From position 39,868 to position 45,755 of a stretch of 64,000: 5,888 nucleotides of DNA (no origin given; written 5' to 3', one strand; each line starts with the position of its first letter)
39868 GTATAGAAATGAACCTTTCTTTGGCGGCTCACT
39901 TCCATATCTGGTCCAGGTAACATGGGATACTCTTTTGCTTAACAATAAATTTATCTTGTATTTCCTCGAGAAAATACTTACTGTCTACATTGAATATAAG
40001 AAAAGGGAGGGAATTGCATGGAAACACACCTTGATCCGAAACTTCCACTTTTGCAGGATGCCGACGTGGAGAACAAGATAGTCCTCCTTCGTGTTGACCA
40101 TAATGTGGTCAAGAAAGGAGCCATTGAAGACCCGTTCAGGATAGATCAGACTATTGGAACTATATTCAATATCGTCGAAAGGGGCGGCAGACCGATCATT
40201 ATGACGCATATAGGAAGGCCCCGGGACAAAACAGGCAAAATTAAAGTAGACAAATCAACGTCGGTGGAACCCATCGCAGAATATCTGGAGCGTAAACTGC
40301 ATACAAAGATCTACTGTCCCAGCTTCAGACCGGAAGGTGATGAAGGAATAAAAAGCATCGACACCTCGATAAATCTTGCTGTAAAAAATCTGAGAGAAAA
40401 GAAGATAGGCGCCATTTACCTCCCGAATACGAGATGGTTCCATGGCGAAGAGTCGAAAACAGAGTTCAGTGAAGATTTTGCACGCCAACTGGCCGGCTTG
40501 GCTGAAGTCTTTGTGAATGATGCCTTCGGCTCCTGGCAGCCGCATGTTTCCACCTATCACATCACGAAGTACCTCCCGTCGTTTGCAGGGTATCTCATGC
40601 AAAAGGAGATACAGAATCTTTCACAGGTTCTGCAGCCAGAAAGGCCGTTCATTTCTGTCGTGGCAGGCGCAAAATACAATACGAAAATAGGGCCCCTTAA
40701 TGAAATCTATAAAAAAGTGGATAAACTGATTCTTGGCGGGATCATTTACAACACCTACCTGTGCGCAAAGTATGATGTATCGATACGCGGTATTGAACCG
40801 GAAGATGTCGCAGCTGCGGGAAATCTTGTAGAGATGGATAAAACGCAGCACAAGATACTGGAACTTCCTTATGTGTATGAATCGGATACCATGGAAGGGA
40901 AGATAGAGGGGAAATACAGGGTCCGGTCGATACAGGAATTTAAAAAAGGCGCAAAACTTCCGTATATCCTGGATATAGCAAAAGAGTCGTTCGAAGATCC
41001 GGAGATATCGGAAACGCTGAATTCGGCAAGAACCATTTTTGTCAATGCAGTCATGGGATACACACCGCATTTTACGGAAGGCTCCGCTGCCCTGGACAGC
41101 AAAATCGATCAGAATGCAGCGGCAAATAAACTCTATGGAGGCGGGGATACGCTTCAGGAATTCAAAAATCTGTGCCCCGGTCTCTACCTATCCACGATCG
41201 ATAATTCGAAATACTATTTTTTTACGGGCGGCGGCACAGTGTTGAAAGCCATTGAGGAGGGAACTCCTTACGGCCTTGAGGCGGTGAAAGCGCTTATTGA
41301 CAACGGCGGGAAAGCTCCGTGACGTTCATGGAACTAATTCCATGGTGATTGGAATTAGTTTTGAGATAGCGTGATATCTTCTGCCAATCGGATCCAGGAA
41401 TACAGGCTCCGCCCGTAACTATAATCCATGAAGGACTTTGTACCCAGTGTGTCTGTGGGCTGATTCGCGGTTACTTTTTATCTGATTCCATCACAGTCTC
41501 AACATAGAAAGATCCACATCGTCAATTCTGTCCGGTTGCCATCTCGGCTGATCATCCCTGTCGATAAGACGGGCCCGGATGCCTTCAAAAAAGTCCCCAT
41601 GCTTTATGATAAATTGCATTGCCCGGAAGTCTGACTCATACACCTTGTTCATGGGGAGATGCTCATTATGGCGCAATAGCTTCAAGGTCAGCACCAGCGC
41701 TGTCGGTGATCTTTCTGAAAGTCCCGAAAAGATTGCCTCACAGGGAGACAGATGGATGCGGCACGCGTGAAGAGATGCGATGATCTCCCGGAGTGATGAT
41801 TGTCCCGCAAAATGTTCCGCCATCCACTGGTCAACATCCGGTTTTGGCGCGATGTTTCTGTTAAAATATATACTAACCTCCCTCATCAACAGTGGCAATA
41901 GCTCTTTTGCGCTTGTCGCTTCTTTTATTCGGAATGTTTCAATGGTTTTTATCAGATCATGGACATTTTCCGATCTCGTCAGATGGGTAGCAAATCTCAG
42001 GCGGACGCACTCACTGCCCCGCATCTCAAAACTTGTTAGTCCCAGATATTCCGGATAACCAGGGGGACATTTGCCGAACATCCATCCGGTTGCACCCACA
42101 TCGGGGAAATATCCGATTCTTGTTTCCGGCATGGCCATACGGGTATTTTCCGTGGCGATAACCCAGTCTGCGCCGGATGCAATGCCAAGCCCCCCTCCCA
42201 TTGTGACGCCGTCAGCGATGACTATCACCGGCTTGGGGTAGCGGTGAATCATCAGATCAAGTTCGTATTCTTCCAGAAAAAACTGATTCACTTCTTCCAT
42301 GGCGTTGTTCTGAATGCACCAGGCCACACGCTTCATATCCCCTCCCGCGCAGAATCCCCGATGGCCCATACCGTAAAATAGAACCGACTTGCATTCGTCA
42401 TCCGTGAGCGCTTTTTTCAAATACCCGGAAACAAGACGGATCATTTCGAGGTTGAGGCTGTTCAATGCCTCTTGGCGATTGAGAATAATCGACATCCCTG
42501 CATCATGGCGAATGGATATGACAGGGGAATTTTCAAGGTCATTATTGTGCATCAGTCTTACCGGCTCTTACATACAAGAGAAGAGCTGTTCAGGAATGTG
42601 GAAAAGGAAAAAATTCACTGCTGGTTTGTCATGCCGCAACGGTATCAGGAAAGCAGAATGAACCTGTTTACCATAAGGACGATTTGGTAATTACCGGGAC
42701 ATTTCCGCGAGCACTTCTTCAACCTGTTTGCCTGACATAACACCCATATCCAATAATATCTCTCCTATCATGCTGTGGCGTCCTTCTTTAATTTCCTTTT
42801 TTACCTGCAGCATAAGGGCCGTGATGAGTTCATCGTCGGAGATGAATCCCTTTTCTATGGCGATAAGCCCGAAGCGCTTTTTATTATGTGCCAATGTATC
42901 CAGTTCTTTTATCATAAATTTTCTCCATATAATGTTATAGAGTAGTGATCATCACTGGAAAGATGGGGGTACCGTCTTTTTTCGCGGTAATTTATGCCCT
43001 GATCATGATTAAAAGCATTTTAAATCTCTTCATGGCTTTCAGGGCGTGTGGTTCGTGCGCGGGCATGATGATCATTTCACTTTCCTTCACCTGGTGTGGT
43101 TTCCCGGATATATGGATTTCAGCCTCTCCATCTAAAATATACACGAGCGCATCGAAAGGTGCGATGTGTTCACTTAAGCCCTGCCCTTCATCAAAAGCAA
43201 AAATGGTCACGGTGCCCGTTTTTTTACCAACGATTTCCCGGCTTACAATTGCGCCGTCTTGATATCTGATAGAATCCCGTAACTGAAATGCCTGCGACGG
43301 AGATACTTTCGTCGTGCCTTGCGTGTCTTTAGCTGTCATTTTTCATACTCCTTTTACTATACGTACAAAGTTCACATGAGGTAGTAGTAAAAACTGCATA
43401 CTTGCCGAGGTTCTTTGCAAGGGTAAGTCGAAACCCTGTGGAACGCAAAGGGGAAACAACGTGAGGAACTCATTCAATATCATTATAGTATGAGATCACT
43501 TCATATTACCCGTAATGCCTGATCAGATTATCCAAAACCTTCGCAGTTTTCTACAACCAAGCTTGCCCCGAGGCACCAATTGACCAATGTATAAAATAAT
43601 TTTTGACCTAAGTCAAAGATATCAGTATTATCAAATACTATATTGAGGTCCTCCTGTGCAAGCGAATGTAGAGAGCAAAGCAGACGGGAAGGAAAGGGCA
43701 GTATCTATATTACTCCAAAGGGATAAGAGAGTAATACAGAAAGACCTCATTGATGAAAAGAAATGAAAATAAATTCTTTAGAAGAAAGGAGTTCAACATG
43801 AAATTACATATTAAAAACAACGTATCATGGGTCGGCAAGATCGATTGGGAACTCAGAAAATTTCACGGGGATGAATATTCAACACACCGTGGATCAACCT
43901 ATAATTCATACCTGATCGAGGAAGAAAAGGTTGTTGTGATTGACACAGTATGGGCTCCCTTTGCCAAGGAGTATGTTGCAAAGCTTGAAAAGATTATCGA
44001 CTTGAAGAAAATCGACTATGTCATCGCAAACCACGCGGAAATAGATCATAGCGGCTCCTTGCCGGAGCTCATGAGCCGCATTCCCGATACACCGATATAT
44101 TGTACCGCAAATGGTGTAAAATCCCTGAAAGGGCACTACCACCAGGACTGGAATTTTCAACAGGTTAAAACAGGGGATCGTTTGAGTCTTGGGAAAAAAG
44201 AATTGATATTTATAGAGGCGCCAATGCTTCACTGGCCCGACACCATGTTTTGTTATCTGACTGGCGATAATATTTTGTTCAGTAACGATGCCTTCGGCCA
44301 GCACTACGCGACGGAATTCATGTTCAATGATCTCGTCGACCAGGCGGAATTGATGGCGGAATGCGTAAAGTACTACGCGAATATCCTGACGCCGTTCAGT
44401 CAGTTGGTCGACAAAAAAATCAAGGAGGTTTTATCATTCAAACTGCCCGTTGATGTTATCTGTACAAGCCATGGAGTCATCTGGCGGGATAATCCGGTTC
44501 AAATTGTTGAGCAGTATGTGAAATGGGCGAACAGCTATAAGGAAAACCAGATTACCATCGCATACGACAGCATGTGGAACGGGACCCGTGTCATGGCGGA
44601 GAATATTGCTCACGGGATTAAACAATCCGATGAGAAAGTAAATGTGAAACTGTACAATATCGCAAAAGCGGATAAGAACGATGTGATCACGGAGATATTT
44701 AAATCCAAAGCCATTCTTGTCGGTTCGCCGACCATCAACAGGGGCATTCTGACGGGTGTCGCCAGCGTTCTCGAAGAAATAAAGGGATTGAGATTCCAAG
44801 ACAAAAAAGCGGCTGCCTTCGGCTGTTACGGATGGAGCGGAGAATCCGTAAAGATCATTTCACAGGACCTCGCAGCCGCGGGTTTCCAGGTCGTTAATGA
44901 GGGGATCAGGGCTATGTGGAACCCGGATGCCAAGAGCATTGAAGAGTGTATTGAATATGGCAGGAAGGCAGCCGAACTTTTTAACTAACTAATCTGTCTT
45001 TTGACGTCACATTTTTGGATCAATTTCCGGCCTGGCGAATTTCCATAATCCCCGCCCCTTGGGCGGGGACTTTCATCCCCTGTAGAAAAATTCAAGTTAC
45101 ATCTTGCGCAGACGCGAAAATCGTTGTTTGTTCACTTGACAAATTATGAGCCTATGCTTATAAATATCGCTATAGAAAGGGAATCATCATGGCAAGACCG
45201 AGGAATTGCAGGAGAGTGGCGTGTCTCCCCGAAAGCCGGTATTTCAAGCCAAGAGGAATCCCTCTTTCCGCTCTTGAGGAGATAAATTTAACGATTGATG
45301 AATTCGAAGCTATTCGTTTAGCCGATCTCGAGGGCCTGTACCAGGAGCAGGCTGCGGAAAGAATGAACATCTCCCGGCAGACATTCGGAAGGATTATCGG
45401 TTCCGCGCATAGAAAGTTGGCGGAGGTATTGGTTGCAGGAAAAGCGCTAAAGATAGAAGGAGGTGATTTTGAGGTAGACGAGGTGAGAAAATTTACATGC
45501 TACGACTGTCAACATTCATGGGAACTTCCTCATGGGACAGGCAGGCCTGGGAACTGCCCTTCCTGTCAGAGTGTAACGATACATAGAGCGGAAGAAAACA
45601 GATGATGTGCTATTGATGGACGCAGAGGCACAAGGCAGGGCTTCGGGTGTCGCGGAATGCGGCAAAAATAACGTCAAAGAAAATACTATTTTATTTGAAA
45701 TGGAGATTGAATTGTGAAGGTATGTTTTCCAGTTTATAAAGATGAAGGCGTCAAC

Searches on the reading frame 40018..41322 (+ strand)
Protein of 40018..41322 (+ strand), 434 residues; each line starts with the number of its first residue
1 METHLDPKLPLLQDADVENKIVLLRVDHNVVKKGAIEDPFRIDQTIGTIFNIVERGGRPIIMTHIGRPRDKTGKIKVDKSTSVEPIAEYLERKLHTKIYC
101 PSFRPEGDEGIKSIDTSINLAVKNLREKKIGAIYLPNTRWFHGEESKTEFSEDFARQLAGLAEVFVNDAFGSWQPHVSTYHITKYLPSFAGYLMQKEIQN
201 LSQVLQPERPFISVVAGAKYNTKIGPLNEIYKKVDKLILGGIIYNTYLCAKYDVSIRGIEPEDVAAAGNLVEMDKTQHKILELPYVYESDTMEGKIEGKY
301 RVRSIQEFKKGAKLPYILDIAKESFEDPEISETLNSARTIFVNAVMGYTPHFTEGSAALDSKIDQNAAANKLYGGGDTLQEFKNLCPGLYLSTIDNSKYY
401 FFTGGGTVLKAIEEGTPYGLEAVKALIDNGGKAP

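Call 43: search_protein_families(library=ncbifam, proteins=[window:40018-41322:+], max_evalue=0.00001)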
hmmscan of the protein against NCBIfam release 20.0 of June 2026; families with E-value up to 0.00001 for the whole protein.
window:40018-41322:+ (434 aa): 1 family
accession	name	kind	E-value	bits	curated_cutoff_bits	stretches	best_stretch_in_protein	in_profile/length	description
NF010569.0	PRK13962.1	equivalog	8e-58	196.1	883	1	12-419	6-387/645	bifunctional phosphoglycerate kinase/triosephosphate isomerase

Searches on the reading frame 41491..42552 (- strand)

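Call 43: search_protein_families(library=ncbifam, proteins=[window:41491-42552:-], max_evalue=0.00001)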
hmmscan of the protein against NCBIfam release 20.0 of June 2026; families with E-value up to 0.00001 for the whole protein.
window:41491-42552:- (353 aa): 67 families (the best 25 are shown)
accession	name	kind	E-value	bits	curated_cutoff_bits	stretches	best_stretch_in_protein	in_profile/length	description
NF004127.0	PRK05617.1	subfamily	1.1e-89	301.2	274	1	7-350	7-340/356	3-hydroxyisobutyryl-CoA hydrolase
NF058611.1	NlCAhytisonDspII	equivalog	5.3e-50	170.5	600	1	23-348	20-347/367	enoyl-CoA hydratase/isomerase DspII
NF051848.1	EnCoAHydtEchA19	equivalog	1.7e-23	83.5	400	1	18-183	9-172/258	enoyl-CoA hydratase EchA19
NF005699.0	PRK07509.1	equivalog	1.5e-22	80.5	249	1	10-194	4-191/267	crotonase/enoyl-CoA hydratase family protein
NF004781.0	PRK06127.1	subfamily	2.1e-20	73.5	291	1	11-203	13-203/269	enoyl-CoA hydratase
NF004634.0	PRK05980.1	equivalog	3.3e-20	72.6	375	1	17-155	11-149/263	crotonase/enoyl-CoA hydratase family protein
NF005804.0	PRK07659.1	equivalog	1.8e-19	70.3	311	1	16-155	13-147/260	enoyl-CoA hydratase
NF046063.1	oxepin_alt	equivalog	1.8e-19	70.2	300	1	15-163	6-152/254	oxepin-CoA hydrolase, alternative type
NF005802.0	PRK07657.1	equivalog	2.8e-19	69.7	363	1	20-157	15-148/260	enoyl-CoA hydratase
TIGR02280.1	PaaB1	equivalog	3.8e-19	69.2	345.15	1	16-157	6-143/256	2-(1,2-epoxy-1,2-dihydrophenyl)acetyl-CoA isomerase PaaG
NF005803.0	PRK07658.1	equivalog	8.8e-19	67.9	313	1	14-233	6-222/257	enoyl-CoA hydratase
NF005700.0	PRK07511.1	subfamily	2.3e-18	66.7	274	1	11-157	5-149/260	enoyl-CoA hydratase family protein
NF006007.0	PRK08138.1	subfamily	2.1e-17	63.4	355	1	11-158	9-150/261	enoyl-CoA hydratase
NF004475.0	PRK05809.1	subfamily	3e-17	63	394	1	20-204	15-195/260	short-chain-enoyl-CoA hydratase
NF006008.0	PRK08139.1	equivalog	4.7e-17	62.4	313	1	8-149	9-147/266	enoyl-CoA hydratase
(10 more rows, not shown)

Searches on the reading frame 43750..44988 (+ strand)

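Call 43: search_protein_families(library=ncbifam, proteins=[window:43750-44988:+], max_evalue=0.00001)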
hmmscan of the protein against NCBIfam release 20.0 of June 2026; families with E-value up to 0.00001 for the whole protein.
window:43750-44988:+ (412 aa): 11 families
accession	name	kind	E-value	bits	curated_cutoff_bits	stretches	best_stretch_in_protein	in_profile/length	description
NF008887.0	PRK11921.1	equivalog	3.4e-219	727.5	635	1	17-409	1-393/396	anaerobic nitric oxide reductase flavorubredoxin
NF003954.0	PRK05452.1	equivalog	2.5e-191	636.7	711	1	17-410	1-395/479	anaerobic nitric oxide reductase flavorubredoxin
TIGR01753.1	flav_short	equivalog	7e-20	72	123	1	268-406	1-138/140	flavodoxin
NF004049.0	PRK05568.1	equivalog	4.5e-13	49.7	206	1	267-408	3-140/142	flavodoxin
NF004050.0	PRK05569.1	subfamily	2.1e-11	44.3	136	1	267-406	3-138/141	flavodoxin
NF005246.0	PRK06756.1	subfamily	3.7e-10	39.9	130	1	268-408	4-144/148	flavodoxin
NF005216.0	PRK06703.1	subfamily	9.3e-09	35.5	127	1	267-409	3-145/151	flavodoxin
NF000059.1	tet_redox_37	exception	3.8e-07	30.8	225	1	206-282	2-76/108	tetracycline resistance NADPH-dependent oxidoreductase Tet(37)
NF012229.1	bla_class_B_core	domain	1.5e-06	28.4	100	1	53-168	18-136/139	metallo-beta-lactamase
NF045584.1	cas14_MBL_CASP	equivalog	4.9e-06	25.2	800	0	73-120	36-83/612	type VII CRISPR-associated protein Cas14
NF012137.0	bla_xUS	exception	6.3e-06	25.8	400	0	43-178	39-174/246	MUS/TUS/MOC family subclass B1 metallo-beta-lactamase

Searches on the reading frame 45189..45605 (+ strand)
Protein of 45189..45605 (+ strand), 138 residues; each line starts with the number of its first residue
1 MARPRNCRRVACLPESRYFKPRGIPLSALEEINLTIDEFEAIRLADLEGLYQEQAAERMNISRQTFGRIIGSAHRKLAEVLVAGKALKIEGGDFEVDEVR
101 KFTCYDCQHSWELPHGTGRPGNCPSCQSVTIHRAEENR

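Call 41: search_protein_families(library=pfam, proteins=[window:45189-45605:+], max_evalue=0.001)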
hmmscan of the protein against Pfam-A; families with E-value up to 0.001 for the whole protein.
window:45189-45605:+ (138 aa): 3 families
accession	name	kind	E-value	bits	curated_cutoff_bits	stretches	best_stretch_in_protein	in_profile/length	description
PF02001.22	DUF134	-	6.2e-23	81.7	27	1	2-96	5-97/98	Protein of unknown function DUF134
PF08281.18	Sigma70_r4_2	-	0.00021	21.3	25.7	1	34-65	11-42/54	Sigma-70, region 4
PF04545.22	Sigma70_r4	-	0.00066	19.6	24.1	1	37-77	8-48/50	Sigma-70, region 4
